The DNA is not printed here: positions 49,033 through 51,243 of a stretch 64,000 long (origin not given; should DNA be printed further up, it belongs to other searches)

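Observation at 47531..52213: AT-rich array of four self-promoted genes inside the tail operon: candidate prophage defence or exclusion system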

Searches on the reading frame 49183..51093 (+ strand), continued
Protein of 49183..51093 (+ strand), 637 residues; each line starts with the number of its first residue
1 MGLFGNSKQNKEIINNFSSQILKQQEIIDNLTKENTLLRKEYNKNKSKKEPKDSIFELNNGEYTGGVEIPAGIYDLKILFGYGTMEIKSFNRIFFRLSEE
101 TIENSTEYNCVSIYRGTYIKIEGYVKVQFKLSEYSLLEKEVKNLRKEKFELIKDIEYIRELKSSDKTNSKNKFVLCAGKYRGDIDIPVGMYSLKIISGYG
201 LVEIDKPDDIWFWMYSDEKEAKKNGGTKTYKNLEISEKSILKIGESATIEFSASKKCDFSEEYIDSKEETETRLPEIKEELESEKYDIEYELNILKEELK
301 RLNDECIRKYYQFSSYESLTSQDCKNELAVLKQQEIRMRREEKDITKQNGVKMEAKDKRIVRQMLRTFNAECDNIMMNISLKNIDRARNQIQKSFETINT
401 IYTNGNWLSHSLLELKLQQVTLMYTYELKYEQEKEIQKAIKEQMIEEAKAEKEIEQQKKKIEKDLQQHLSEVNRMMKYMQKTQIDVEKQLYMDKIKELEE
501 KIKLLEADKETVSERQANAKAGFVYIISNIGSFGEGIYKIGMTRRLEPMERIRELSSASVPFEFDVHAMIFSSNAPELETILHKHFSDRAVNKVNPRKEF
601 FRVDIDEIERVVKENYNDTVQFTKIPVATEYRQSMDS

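Call 31: find_related_loci(query=A1, collection=viral_contigs, flank=10000)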
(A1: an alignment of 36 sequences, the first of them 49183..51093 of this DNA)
Query A1 (637 aa) in viral_contigs; peptide patterns used: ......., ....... (x = any residue, [..] = any of these).
595 stretches matched a pattern; 561 encode a relative of the query (tblastn E <= 1e-3); the best 80 are kept; 80 distinct loci.
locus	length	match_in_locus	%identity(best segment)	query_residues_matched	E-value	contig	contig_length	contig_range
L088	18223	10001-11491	60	58-636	1e-180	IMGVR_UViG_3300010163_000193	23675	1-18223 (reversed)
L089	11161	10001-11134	59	258-635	3e-133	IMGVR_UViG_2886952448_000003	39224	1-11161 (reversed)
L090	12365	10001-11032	59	293-636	1e-128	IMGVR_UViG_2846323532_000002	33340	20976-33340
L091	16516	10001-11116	56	268-636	1e-126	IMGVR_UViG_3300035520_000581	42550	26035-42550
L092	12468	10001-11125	59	261-635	2e-126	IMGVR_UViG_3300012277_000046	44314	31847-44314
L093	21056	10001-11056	58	291-635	2e-125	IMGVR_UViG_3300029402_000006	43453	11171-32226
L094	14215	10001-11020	61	296-635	2e-124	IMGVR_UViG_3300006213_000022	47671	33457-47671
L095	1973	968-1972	58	293-627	3e-133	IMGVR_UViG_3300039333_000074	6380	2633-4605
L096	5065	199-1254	57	291-635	9e-125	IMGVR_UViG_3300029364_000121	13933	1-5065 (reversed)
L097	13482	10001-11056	57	291-635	1e-123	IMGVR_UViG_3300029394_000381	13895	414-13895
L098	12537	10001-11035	58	291-635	3e-123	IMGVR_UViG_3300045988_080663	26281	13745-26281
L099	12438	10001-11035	58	291-635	3e-123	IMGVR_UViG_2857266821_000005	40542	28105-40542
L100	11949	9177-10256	55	273-636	4e-123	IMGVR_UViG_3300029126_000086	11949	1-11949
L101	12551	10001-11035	58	291-635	1e-122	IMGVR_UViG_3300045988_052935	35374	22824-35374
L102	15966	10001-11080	55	273-636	1e-122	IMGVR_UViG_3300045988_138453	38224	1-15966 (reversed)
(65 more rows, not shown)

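Call 41: find_encoding_contigs(protein=P0002, flank=8000, max_places=4)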
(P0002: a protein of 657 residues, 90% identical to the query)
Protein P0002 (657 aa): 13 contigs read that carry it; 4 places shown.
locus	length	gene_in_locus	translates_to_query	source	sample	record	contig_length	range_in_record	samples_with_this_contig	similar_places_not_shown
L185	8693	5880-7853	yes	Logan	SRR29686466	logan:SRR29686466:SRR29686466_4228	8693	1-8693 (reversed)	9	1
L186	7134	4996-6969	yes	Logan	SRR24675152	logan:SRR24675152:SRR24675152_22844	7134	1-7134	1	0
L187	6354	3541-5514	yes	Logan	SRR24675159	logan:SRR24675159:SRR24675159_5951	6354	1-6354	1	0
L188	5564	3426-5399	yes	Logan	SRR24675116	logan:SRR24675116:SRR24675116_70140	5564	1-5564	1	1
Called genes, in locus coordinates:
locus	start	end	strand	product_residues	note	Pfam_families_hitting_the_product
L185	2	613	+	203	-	?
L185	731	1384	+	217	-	PF13248:Zn_ribbon_3 (weak), PF10502:Peptidase_S26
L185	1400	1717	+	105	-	PF09639:YjcQ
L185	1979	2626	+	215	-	PF09669:Phage_pRha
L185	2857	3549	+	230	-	PF08346:AntA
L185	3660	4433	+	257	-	PF02498:Bro-N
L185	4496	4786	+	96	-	-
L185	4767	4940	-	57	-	-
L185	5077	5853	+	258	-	PF20712:CyanoTRADDas_TM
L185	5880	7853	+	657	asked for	PF13250:SNIPE, PF10544:T5orf172, PF13455:MUG113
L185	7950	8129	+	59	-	-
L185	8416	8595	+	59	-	-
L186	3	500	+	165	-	?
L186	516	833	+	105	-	PF09639:YjcQ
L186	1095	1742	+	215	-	PF09669:Phage_pRha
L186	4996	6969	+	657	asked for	PF13250:SNIPE, PF10544:T5orf172, PF13455:MUG113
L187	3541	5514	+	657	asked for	PF13250:SNIPE, PF10544:T5orf172, PF13455:MUG113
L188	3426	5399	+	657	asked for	PF13250:SNIPE, PF10544:T5orf172, PF13455:MUG113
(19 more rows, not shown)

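Call 42: find_encoding_contigs(protein=P0030, flank=8000, max_places=3)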
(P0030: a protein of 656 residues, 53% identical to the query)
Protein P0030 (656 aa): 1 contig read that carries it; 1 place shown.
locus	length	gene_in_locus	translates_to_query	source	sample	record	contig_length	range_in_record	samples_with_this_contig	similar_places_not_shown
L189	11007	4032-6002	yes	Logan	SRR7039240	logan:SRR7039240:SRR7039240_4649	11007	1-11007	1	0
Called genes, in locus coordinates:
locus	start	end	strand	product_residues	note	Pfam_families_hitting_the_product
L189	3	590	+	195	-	?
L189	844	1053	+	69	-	-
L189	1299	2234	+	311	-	-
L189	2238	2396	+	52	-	-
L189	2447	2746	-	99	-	-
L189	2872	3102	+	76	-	-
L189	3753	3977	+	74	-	-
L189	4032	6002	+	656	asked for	PF13250:SNIPE, PF10544:T5orf172, PF13455:MUG113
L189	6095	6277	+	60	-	-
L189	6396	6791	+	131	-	PF08346:AntA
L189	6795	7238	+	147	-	-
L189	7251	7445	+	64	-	-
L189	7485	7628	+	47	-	-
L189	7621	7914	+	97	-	PF01844:HNH, PF14279:HNH_5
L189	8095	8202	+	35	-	-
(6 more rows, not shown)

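Call 44: search_protein_families(library=phrogs, proteins=[window:49183-51093:+], max_evalue=0.01)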
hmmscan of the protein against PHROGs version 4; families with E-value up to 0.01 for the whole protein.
window:49183-51093:+ (637 aa): 5 families
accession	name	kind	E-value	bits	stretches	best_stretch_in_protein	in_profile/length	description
phrog_1847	-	unknown function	2e-123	413.8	1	231-636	50-464/474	-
phrog_8430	-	unknown function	2.6e-33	116.5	1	374-635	145-402/439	-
phrog_16524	-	unknown function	2.2e-17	64.4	1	519-621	22-119/215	-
phrog_36333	-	unknown function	2.2e-14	54.5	1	522-628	4-104/199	-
phrog_15085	-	unknown function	0.0038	18.6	1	522-618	4-97/103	-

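Call 45: search_protein_families(library=ncbifam, proteins=[window:49183-51093:+], max_evalue=0.01)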
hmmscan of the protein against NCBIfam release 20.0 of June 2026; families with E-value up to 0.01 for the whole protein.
window:49183-51093:+ (637 aa): 0 families

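Call 54: search_solved_structures(query=window:49183-51093:+, max_evalue=0.1)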
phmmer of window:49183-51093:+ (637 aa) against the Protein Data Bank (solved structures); distinct sequences matched with E-value up to 0.1: 0.

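Call 95: find_encoding_contigs(protein=P0062, flank=5000, max_places=2)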
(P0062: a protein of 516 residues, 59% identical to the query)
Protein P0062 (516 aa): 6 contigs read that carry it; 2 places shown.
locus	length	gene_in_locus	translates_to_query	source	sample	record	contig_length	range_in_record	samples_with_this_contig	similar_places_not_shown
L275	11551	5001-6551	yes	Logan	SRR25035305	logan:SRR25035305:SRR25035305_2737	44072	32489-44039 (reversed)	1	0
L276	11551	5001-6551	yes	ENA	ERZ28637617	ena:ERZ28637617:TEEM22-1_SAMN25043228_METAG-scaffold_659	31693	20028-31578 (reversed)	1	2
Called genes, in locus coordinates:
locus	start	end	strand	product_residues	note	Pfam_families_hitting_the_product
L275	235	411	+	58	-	-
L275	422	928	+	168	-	-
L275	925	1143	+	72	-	-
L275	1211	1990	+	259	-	-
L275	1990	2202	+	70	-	-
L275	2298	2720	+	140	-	-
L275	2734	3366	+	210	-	-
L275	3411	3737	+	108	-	PF06114:Peptidase_M78 (weak)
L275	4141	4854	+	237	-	PF02498:Bro-N, PF03374:ANT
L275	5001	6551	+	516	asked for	PF13240:Zn_Ribbon_1 (weak), PF13250:SNIPE, PF10544:T5orf172, PF13455:MUG113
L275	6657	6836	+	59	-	-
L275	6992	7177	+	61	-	-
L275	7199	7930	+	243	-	PF10543:ORF6N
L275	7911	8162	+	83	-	-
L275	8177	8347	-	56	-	-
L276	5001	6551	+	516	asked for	PF13240:Zn_Ribbon_1 (weak), PF13250:SNIPE, PF10544:T5orf172, PF13455:MUG113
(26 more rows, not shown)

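Call 96: find_encoding_contigs(protein=P0088, flank=5000, max_places=2)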
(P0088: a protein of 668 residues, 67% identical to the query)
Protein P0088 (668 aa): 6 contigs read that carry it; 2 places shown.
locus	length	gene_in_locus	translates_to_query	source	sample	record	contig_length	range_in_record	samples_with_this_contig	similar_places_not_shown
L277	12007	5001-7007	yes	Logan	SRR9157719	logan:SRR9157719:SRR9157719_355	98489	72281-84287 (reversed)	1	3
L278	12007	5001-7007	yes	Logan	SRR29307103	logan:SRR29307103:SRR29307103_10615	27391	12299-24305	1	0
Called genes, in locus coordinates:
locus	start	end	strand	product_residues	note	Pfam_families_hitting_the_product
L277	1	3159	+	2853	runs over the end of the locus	PF00877:NLPC_P60, PF25309:ELLD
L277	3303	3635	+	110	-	-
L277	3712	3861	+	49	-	-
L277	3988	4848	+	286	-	PF10546:P63C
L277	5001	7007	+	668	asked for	PF05154:TM2, PF13250:SNIPE, PF10544:T5orf172, PF13455:MUG113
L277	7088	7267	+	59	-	-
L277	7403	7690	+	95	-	-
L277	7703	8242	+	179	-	PF08769:Spo0A_C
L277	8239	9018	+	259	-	PF10547:P22_AR_N, PF10552:ORF6C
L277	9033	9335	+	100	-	PF09639:YjcQ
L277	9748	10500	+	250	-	PF10543:ORF6N, PF10552:ORF6C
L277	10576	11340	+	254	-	PF14297:Lin1244_N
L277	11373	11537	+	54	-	-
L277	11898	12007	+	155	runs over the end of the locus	PF20458:DUF6711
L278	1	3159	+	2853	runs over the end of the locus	PF00877:NLPC_P60, PF25309:ELLD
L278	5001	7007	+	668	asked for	PF05154:TM2, PF13250:SNIPE, PF10544:T5orf172, PF13455:MUG113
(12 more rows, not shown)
